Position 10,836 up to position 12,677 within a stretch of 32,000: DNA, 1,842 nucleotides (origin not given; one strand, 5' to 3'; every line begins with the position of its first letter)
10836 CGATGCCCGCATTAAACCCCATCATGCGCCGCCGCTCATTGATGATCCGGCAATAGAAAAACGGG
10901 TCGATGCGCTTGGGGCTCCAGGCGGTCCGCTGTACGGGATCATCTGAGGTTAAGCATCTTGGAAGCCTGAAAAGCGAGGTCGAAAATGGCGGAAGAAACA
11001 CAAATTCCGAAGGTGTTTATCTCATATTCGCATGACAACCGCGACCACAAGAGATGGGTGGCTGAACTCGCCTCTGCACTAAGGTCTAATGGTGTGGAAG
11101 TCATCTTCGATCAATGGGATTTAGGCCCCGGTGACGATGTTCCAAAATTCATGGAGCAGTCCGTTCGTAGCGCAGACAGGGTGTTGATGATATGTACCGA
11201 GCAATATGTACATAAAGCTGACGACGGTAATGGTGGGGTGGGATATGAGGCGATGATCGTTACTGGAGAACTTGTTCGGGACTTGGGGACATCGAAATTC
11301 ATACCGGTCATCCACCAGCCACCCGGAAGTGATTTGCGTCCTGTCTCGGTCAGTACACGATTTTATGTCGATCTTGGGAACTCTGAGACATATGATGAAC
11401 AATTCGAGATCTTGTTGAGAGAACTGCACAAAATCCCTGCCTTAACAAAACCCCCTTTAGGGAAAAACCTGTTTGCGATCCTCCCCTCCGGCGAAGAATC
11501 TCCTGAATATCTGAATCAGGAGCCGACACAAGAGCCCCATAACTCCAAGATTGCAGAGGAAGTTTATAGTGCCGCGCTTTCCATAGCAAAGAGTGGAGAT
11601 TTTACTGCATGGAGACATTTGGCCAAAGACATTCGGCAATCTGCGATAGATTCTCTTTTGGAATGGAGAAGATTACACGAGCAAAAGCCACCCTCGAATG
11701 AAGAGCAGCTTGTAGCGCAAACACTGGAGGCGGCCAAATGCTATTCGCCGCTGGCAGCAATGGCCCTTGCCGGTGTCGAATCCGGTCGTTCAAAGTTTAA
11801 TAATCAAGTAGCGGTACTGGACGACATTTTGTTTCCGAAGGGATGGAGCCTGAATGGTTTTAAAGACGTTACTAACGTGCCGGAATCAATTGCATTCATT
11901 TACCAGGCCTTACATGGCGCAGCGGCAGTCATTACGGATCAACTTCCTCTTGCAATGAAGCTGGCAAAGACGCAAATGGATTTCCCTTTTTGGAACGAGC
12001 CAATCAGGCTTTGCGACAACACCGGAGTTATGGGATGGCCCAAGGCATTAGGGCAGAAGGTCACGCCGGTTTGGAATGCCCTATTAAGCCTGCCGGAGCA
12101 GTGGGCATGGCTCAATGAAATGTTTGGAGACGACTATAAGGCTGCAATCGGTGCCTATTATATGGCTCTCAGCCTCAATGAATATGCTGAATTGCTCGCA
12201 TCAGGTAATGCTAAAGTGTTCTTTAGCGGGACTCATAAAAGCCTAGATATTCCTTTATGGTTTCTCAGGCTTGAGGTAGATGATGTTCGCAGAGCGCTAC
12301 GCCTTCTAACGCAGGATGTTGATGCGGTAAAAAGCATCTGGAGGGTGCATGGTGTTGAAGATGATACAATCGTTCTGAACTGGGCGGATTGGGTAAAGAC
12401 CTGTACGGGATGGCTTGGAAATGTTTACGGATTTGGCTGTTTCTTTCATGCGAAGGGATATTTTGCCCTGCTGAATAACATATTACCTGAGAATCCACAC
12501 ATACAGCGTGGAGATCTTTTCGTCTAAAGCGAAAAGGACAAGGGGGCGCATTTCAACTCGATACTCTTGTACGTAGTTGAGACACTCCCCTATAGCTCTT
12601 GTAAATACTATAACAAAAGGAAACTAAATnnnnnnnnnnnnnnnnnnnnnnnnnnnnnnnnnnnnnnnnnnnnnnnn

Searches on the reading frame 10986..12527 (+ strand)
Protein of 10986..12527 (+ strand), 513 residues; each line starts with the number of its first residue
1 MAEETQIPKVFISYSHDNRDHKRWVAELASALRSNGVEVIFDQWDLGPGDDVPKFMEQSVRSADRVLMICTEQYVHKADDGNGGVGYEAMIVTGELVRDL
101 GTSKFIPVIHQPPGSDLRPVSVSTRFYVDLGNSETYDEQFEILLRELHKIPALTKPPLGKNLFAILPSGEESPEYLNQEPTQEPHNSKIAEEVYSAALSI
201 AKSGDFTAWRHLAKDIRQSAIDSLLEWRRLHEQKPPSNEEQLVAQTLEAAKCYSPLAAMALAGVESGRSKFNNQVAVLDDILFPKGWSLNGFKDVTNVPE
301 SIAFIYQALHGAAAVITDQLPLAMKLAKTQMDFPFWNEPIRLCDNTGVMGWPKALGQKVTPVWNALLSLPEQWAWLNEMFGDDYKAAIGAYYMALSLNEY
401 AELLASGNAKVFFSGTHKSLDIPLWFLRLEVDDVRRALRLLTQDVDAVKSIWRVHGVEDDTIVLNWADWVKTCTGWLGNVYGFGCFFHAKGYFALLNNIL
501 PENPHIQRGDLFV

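Call 3: search_protein_families(library=pfam, proteins=[window:10986-12527:+], max_evalue=0.01)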
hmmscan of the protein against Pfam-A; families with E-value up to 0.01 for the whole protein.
window:10986-12527:+ (513 aa): 2 families
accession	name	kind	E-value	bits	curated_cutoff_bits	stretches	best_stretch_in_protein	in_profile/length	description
PF13676.11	TIR_2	-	4.1e-24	85.8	28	1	10-144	1-122/122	TIR domain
PF08357.16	SEFIR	-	3.2e-16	60.4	23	1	8-102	1-91/150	SEFIR domain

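Call 4: search_protein_families(library=padloc, proteins=[window:10986-12527:+], max_evalue=0.01)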
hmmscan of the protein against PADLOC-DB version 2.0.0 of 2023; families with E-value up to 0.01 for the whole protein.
window:10986-12527:+ (513 aa): 6 families
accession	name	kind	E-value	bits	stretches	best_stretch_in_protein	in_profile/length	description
PDLC03957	bSEFIR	-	3.5e-73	245.7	1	6-223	37-245/412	-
PDLC05062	PDC-S66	-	2.6e-07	28.4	1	9-77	150-216/282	-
PDLC02012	SAVED5--SAVED_TIR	-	2.7e-06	24.7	1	9-59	15-61/404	-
PDLC00728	Effector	-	1.2e-05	22.5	1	8-53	10-53/432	TIR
PDLC02421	Aga_TIR-PNTD1-PNTD2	-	0.0015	15.7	1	9-106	5-95/430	Class I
PDLC02403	Aga_TIR-PNTD1-PNTD2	-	0.0015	15.7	1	10-111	5-99/443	Class I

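Call 9: find_homologous_proteins(query=window:10986-12527:+)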
Query window:10986-12527:+ (513 aa): 755 proteins with E <= 0.001 among 8000 candidates; the best 120 are listed.
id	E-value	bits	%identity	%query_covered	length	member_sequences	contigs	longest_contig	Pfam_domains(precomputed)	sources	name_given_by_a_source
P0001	0.0e+0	1196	100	100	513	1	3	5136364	PF08357.17,PF13676.12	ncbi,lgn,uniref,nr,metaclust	ncbi:toll/interleukin-1 receptor domain-containing protein [Geotalea uraniireducens]|uniref:SEFIR do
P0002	0.0e+0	1014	84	100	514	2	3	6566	PF08357.17,PF13676.12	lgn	-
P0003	1.5e-285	966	80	100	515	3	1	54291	PF08357.17,PF13676.12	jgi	jgi:hypothetical protein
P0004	3.7e-194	665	61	94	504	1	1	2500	PF08357.17,PF13676.12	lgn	-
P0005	4.7e-179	615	55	96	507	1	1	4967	PF08357.17,PF13676.12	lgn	-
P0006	4.2e-158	546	51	97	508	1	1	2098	PF08357.17,PF13676.12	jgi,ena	-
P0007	7.0e-158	545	51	97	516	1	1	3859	PF08357.17,PF13676.12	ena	-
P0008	8.3e-156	538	52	97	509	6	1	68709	PF08357.17,PF13676.12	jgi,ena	-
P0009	3.9e-153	529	50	94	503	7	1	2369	PF08357.17,PF13676.12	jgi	-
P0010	7.6e-151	522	50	94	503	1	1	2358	PF08357.17,PF13676.12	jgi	jgi:hypothetical protein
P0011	2.7e-150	520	50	94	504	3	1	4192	PF08357.17,PF13676.12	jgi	-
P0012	3.3e-150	520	50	94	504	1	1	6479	PF08357.17,PF13676.12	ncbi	-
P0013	2.2e-149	517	48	97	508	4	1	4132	PF08357.17,PF13676.12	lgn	-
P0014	2.3e-149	517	50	94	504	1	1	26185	PF08357.17,PF13676.12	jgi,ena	-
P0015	2.3e-148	513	49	94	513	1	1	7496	PF08357.17,PF13676.12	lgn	-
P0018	4.1e-146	506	49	95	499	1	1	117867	PF08357.17,PF13676.12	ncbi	-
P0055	1.2e-138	481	47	93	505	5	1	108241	PF08357.17,PF13676.12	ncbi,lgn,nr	ncbi:MAG: toll/interleukin-1 receptor domain-containing protein [Desulfobacula sp.]|nr:toll/interleu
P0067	3.1e-137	477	45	95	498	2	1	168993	PF08357.17,PF13676.12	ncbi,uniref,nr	ncbi:toll/interleukin-1 receptor domain-containing protein [Methylomonas koyamae]|uniref:SEFIR domai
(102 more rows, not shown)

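Call 10: find_encoding_contigs(protein=P0003, flank=10000, max_places=3)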
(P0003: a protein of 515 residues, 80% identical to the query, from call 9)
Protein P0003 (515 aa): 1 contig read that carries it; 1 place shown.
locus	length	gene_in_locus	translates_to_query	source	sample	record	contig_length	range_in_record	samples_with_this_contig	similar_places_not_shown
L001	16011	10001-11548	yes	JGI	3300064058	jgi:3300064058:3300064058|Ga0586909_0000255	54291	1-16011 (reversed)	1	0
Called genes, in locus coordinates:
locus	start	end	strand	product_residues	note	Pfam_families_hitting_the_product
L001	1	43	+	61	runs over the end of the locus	-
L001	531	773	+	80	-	-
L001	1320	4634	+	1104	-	PF22647:EF_0837-like_N (faint), PF00041:fn3, PF25059:FN3_DSCAM-DSCAML_C (faint), PF00041:fn3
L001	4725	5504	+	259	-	PF05014:Nuc_deoxyrib_tr (faint)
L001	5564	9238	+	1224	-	PF14870:PSII_BNR (faint), PF15902:Sortilin-Vps10 (weak), PF19077:Big_13 (faint)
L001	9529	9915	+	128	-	-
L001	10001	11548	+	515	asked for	PF08357:SEFIR, PF13676:TIR_2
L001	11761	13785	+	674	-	PF04471:Mrr_cat, PF22722:NA-iREase1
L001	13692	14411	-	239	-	-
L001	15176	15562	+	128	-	PF00072:Response_reg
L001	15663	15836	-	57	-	PF28260:DVU_0533 (weak)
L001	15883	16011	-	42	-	?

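Call 11: find_encoding_contigs(protein=P0002, flank=10000, max_places=3)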
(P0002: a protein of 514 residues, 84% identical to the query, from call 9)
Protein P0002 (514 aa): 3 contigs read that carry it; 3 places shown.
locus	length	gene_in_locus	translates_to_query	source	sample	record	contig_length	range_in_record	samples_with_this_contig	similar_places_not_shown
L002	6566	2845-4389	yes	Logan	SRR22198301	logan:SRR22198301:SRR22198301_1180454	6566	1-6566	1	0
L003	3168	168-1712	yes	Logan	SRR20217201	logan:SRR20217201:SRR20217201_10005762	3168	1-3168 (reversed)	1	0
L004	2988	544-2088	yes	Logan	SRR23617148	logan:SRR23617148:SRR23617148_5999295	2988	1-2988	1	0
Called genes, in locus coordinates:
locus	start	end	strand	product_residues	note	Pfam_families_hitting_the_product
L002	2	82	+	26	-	?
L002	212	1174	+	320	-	PF09572:RE_XamI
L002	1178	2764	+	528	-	PF07669:Eco57I, PF22837:M_Eco57I_C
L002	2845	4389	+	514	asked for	PF08357:SEFIR, PF13676:TIR_2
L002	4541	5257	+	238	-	-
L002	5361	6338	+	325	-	-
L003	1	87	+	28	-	?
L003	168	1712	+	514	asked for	PF08357:SEFIR, PF13676:TIR_2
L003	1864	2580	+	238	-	-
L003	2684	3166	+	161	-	?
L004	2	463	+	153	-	?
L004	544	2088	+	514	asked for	PF08357:SEFIR, PF13676:TIR_2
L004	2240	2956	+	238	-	-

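Call 13: find_related_loci(query=A1, collection=genome_contigs, flank=10000)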
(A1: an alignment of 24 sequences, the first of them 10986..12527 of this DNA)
Query A1 (513 aa) in genome_contigs; peptide patterns used: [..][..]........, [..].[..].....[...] (x = any residue, [..] = any of these).
600 stretches matched a pattern (row limit reached: there are more); 557 encode a relative of the query (tblastn E <= 1e-3); the best 80 are kept; 80 distinct loci.
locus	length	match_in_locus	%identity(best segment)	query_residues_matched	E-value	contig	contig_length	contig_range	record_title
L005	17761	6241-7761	48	4-500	1e-155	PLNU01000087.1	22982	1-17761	MAG: Syntrophaceae bacterium isolate fen_1160 73.20120800_E1X.10_contig_17524, whole genome shotgun sequence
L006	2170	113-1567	48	2-484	5e-160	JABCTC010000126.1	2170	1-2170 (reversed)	MAG: Candidatus Heimdallarchaeota archaeon isolate HM4_B41 NODE_156700_length_2170_cov_0.418013_ID_39586034, whole genom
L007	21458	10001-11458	49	3-489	2e-147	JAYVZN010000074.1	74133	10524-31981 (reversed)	MAG: Betaproteobacteria bacterium isolate GL90_UP_metabinner_2 GL90_UP_metabinner_2_73, whole genome shotgun sequence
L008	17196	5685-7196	45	2-502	8e-134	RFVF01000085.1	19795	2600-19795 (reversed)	MAG: Proteobacteria bacterium isolate WB5_2B_004 contig_100_84, whole genome shotgun sequence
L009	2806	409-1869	44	1-481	2e-138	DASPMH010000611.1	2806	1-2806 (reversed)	MAG TPA_asm: Terriglobales bacterium isolate SMAG_U12087 k141_87719, whole genome shotgun sequence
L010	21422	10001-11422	44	2-470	2e-127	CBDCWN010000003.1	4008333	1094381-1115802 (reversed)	MAG: Nitrospira sp. isolate 61b56bea-e7e9-4285-8415-397755951a0b genome assembly, contig: chromosome_2, whole genome sho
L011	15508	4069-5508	45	9-487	6e-126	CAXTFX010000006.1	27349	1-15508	MAG TPA_asm: uncultured Chthoniobacterales bacterium isolate private_GTX0163_metawrap_bin.11 genome assembly, contig: pr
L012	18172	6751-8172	43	8-473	7e-125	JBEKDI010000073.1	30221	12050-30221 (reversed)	MAG: Verrucomicrobiota bacterium isolate SPRUCE 17 SPRUCE_17_73, whole genome shotgun sequence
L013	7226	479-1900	43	2-470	2e-124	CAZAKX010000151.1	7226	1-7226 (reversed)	MAG TPA_asm: uncultured Nitrospira sp. isolate SRP237561_co1_244 genome assembly, contig: NODE_21306_length_7226_cov_36.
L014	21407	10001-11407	44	8-481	7e-124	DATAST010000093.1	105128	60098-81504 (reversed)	MAG TPA_asm: Verrucomicrobiia bacterium isolate SMAG_U5527 k141_3054228, whole genome shotgun sequence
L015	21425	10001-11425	41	8-481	3e-121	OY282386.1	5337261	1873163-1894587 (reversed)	MAG: Candidatus Poribacteria bacterium genome assembly, chromosome: 1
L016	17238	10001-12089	40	8-485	5e-120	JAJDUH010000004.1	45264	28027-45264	MAG: Candidatus Poribacteria bacterium isolate jk18x1bzbins.72 k141_1283575, whole genome shotgun sequence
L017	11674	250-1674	42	10-481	2e-119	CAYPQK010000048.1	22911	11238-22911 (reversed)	MAG TPA_asm: uncultured Spirochaetales bacterium isolate binchicken_co220_184 genome assembly, contig: NODE_1355_length_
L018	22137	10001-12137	42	1-488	4e-119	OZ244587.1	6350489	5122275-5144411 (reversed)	MAG: Candidatus Poribacteria bacterium isolate 01ec1ce0-d2a5-493a-a37f-f7455bcb6da2 genome assembly, chromosome: 1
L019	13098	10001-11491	39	8-500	4e-118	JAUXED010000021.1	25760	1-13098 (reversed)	MAG: Bacteroidota bacterium isolate CSMAG_2868 CSMAG_2868_k119_639208_length_25760_cov_19.0000, whole genome shotgun seq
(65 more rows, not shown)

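Call 26: search_solved_structures(query=window:10986-12527:+, max_evalue=0.01)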
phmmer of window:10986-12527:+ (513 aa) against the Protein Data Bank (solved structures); distinct sequences matched with E-value up to 0.01: 7.
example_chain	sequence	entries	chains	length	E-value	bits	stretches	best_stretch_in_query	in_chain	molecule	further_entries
5y8e_A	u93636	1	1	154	1.9e-26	96.3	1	8-158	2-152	Sefir domain protein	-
5y8f_A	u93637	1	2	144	6.2e-25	91.3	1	8-143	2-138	Sefir domain protein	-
7uxr_A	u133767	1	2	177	4.3e-05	25.8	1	11-78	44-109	TIR domain protein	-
4c7m_A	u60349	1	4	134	0.00018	23.7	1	14-148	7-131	Toll/interleukin-1 receptor domain-containing protein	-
4lzp_B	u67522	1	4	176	0.00032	22.9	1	11-148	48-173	Putative uncharacterized protein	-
4lqc_A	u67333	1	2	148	0.00048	22.3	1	15-151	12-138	TcpB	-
3h16_A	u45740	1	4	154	0.004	19.3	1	5-73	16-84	TIR protein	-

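Call 45: search_protein_families(library=pfam, proteins=[L016:11625-13295:+, L016:13258-13908:+, L016:13928-17002:+, L016:8647-10005:+, L016:6573-8327:+, L002:4541-5257:+, L002:5361-6338:+], max_evalue=0.01)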
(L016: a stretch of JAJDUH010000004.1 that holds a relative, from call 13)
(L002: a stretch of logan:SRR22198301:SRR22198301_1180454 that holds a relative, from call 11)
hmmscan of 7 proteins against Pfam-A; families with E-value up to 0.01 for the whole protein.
L016:11625-13295:+ (556 aa): 10 families
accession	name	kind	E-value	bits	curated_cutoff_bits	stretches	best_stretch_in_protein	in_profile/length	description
PF13304.12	AAA_21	-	1.2e-28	101.5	27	1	180-489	1-304/304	AAA domain, putative AbiEii toxin, Type IV TA system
PF13676.11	TIR_2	-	6.3e-26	91.7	28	1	7-141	1-122/122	TIR domain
PF13175.12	AAA_15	-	6.4e-21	75.8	32.1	2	158-203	3-48/374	AAA ATPase domain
PF08357.16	SEFIR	-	8.2e-16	59.1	23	1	5-135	1-145/150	SEFIR domain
PF13476.12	AAA_23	-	1.9e-08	35.6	27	1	160-211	1-49/201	AAA domain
PF02463.25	SMC_N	-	2e-06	27.9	40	1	158-201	2-47/220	RecF/RecN/SMC N terminal domain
PF11398.14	DUF2813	-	2.5e-05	24.3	21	0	448-506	287-343/372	Protein of unknown function (DUF2813)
PF13555.12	AAA_29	-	0.00014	22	27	1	166-199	9-43/61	P-loop containing region of AAA domain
PF01582.25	TIR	-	0.00093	19.5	21.3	1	8-75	2-71/179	TIR domain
PF00005.33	ABC_tran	-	0.0049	17.9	25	0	180-201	13-34/137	ABC transporter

L016:13258-13908:+ (216 aa): 1 family
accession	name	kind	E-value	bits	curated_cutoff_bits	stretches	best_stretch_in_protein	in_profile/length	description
PF14103.11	DUF4276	-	9.5e-32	111.2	30.2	1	17-206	2-191/192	Domain of unknown function (DUF4276)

L016:13928-17002:+ (1024 aa): 5 families
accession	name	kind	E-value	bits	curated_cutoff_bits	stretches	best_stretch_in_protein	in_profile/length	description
PF11867.13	T1RH-like_C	-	9.8e-134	446.3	26.8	1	694-1020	1-328/329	Type I restriction enzyme HindI endonuclease subunit-like, C-terminal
PF18766.7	SWI2_SNF2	-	2.1e-80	270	26.7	1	272-509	1-220/221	SWI2/SNF2 ATPase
PF04313.20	HSDR_N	-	1.1e-51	176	25.1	1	8-212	4-197/198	Type I restriction enzyme R protein N terminus (HSDR_N)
PF22679.2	T1R_D3-like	-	4e-22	79.8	27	1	609-677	86-156/158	Type I restriction enzyme subunit R domain 3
PF04851.21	ResIII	-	1e-17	65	22.5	1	273-442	8-163/164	Type III restriction enzyme, res subunit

L016:8647-10005:+ (452 aa): 1 family
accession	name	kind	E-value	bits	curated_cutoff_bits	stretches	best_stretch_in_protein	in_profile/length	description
PF01420.25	Methylase_S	-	7.9e-21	75.4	22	1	10-185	3-167/168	Type I restriction modification DNA specificity domain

L016:6573-8327:+ (584 aa): 2 families
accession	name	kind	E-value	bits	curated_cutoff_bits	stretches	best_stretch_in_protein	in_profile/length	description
PF04326.19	SLFN_AlbA_2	-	4.7e-20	72.7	25.3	1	16-137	1-118/118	Schlafen, AlbA_2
PF13749.12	HATPase_c_4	-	2.3e-19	69.6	26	1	304-396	1-83/89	Putative ATP-dependent DNA helicase recG C-terminal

L002:4541-5257:+ (238 aa): 0 families

L002:5361-6338:+ (325 aa): 0 families
